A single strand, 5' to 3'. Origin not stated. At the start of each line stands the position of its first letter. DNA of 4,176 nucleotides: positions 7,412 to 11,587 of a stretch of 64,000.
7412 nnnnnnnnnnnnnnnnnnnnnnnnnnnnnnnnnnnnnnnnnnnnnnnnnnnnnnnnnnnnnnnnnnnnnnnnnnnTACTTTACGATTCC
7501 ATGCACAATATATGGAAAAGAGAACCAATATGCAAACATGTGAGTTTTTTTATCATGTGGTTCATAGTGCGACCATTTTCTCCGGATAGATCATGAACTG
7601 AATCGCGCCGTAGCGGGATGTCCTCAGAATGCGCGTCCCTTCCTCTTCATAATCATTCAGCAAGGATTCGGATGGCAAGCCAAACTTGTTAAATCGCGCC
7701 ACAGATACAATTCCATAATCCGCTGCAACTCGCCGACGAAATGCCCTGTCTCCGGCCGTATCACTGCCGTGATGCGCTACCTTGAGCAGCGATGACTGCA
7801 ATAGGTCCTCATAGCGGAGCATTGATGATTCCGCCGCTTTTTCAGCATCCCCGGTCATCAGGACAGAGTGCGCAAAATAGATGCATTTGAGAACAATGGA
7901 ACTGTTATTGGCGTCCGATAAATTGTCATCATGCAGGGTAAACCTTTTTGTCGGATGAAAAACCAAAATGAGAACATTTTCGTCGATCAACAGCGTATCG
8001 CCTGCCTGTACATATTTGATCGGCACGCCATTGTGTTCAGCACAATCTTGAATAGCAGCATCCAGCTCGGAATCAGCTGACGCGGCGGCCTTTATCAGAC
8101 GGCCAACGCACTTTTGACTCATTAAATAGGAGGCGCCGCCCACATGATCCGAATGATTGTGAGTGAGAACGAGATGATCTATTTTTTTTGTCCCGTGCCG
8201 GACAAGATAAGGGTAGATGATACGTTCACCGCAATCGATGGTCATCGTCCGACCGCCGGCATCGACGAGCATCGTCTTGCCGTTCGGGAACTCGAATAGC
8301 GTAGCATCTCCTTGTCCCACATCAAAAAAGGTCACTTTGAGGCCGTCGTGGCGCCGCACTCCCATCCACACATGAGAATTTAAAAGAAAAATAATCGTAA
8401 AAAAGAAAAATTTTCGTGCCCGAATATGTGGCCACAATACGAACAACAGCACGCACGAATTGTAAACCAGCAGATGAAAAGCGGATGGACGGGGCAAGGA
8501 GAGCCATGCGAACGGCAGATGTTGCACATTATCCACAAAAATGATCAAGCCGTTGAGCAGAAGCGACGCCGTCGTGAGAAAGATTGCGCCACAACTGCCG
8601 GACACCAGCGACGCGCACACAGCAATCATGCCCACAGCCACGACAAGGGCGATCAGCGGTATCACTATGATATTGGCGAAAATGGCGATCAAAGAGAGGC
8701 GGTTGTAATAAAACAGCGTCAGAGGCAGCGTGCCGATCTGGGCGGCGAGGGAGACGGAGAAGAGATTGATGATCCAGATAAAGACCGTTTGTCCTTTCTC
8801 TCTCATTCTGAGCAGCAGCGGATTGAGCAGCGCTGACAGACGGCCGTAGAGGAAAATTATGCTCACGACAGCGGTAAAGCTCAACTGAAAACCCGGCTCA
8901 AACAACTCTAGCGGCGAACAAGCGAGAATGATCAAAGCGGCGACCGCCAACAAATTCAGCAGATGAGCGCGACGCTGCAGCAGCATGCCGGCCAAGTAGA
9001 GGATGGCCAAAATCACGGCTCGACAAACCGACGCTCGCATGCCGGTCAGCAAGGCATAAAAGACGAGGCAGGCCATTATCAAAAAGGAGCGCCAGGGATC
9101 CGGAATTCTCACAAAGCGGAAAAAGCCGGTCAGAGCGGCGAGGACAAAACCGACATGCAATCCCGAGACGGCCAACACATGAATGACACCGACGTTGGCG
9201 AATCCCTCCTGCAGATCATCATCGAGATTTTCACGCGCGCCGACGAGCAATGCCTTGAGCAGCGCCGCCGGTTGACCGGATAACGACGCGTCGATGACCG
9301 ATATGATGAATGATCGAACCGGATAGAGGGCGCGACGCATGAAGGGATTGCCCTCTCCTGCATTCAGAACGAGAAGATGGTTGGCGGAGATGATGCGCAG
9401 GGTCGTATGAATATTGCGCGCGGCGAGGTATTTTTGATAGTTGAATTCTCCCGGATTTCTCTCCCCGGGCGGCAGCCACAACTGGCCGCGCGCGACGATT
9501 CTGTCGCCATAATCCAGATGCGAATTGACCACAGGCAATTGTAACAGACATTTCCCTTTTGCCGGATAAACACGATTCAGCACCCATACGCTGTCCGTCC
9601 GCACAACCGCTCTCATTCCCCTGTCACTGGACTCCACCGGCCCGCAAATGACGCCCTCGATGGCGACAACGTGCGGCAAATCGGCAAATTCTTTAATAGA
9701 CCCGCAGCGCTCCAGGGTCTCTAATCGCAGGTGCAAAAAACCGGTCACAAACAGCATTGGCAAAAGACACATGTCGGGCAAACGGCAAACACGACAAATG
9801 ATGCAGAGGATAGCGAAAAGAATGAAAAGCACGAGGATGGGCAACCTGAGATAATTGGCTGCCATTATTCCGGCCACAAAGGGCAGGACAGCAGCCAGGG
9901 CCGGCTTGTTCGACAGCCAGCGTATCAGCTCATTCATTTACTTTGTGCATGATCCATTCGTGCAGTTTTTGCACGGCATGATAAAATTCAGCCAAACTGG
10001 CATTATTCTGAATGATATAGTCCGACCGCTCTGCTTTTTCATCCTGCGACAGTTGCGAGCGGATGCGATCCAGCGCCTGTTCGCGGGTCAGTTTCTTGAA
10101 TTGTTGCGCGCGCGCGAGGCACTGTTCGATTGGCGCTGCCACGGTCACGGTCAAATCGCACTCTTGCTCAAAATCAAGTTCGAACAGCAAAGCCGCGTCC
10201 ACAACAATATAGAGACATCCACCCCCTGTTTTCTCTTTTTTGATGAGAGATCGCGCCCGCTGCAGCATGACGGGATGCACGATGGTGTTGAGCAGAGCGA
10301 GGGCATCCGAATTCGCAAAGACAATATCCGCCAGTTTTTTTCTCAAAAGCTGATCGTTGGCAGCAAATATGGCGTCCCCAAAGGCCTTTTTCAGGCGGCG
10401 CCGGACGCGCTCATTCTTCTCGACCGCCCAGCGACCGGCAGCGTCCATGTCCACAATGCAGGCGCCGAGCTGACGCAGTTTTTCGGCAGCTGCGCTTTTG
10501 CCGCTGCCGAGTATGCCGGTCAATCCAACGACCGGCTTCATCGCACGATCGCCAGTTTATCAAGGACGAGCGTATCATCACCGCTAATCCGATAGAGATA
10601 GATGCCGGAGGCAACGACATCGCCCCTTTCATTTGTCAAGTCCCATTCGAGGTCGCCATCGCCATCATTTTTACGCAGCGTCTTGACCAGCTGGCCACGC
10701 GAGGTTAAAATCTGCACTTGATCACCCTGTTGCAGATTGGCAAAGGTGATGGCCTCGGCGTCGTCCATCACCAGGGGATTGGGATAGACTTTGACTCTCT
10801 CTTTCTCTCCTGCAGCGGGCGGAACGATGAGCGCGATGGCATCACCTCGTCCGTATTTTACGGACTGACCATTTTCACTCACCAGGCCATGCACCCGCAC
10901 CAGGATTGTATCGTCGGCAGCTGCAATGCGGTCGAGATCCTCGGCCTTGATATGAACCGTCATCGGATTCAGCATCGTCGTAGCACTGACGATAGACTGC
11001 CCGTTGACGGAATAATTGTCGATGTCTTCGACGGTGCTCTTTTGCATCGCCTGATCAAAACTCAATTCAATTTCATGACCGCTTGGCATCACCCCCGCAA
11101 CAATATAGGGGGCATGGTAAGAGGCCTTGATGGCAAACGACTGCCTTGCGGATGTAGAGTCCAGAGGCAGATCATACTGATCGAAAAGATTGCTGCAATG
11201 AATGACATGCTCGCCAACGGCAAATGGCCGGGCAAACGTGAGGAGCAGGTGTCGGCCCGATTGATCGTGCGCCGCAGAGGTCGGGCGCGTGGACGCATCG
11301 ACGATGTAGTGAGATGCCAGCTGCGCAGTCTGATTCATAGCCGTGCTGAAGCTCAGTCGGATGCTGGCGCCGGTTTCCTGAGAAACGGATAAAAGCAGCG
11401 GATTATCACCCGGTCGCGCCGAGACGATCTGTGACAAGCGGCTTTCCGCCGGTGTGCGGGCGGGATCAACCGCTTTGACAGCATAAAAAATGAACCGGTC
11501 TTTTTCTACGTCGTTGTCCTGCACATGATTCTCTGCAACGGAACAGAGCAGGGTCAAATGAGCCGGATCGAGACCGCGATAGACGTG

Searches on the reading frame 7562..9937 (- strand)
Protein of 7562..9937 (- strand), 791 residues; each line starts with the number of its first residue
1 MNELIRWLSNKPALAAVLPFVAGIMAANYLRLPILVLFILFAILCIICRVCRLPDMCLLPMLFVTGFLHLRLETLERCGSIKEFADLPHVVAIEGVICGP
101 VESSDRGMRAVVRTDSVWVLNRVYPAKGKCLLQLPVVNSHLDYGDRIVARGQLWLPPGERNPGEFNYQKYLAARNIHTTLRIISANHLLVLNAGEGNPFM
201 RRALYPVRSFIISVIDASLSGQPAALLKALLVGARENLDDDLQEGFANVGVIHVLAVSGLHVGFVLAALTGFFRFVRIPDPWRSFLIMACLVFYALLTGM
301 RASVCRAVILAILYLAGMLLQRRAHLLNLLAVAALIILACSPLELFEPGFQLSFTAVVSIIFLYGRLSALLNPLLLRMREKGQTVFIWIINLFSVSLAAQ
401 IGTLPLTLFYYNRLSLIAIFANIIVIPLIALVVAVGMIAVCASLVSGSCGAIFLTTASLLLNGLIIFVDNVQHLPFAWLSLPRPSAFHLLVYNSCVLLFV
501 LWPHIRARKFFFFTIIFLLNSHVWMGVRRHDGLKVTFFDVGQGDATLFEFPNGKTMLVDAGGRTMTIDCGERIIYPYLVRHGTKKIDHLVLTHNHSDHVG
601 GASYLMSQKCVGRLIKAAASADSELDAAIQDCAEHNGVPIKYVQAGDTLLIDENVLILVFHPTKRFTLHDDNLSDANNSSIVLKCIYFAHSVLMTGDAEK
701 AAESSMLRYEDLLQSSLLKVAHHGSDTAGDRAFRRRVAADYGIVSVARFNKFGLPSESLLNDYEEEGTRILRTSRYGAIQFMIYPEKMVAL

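Call 9: search_protein_families(library=pfam, proteins=[window:7562-9937:-], max_evalue=0.001)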
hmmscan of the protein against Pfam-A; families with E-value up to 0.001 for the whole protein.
window:7562-9937:- (791 aa): 5 families
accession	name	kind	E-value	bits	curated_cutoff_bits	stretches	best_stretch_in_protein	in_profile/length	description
PF03772.21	Competence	-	1.6e-63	215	23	1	230-504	1-268/270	Competence protein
PF13567.11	DUF4131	-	7.7e-24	84.7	31.6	1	32-182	3-159/165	Domain of unknown function (DUF4131)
PF00753.33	Lactamase_B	-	6.2e-15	56.1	22.7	1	539-746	2-194/196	Metallo-beta-lactamase superfamily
PF12706.13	Lactamase_B_2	-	1.2e-05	25.5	27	1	567-702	5-147/200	Beta-lactamase superfamily domain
PF25281.1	MBL_MAP1B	-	0.0002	20.9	37.6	1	537-620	25-99/279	MAP1B MBL-like domain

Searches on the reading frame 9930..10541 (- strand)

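Call 9: search_protein_families(library=pfam, proteins=[window:9930-10541:-], max_evalue=0.001)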
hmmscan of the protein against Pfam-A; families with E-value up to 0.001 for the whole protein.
window:9930-10541:- (203 aa): 3 families
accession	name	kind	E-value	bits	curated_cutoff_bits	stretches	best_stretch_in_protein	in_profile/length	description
PF01121.26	CoaE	-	1.5e-44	152.3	27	1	4-185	2-180/180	Dephospho-CoA kinase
PF13238.12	AAA_18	-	0.00043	21.2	29.4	0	5-68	1-61/128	AAA domain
PF13189.12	Cytidylate_kin2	-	0.0005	20.7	28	1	5-189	2-170/176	Cytidylate kinase-like family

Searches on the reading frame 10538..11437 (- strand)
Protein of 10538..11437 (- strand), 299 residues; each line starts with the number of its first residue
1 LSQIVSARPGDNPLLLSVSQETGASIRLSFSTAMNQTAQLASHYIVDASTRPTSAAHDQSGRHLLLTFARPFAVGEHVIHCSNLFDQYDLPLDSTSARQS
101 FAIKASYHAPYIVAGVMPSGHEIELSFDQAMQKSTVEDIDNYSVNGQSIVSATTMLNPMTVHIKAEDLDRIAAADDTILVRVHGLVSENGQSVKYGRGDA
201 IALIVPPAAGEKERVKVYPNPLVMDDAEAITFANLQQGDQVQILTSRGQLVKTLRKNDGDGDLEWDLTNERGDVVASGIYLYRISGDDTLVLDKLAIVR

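Call 72: search_protein_families(library=ncbifam, proteins=[window:10538-11437:-], max_evalue=0.01)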
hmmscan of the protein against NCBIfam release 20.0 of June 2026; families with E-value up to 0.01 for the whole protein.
window:10538-11437:- (299 aa): 5 families
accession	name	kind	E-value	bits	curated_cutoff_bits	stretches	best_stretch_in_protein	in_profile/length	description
NF052228.1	T9SS_PorZ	equivalog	9.5e-15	54.1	260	1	212-298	670-756/757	type IX secretion system anionic LPS delivery protein PorZ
TIGR04183.1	Por_Secre_tail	domain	1.3e-08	34.7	23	1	217-294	1-68/72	T9SS type A sorting domain-containing protein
NF033707.1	T9SS_sortase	equivalog_domain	5.2e-06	24.4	420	1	212-285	996-1076/1095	type IX secretion system sortase PorU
NF003366.0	PRK04439.1-5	subfamily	0.00038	19.5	435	1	119-205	204-290/395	methionine adenosyltransferase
NF005176.1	PRK06655.1-1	equivalog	0.00057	19.8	230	1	237-287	97-150/197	flagellar hook assembly protein FlgD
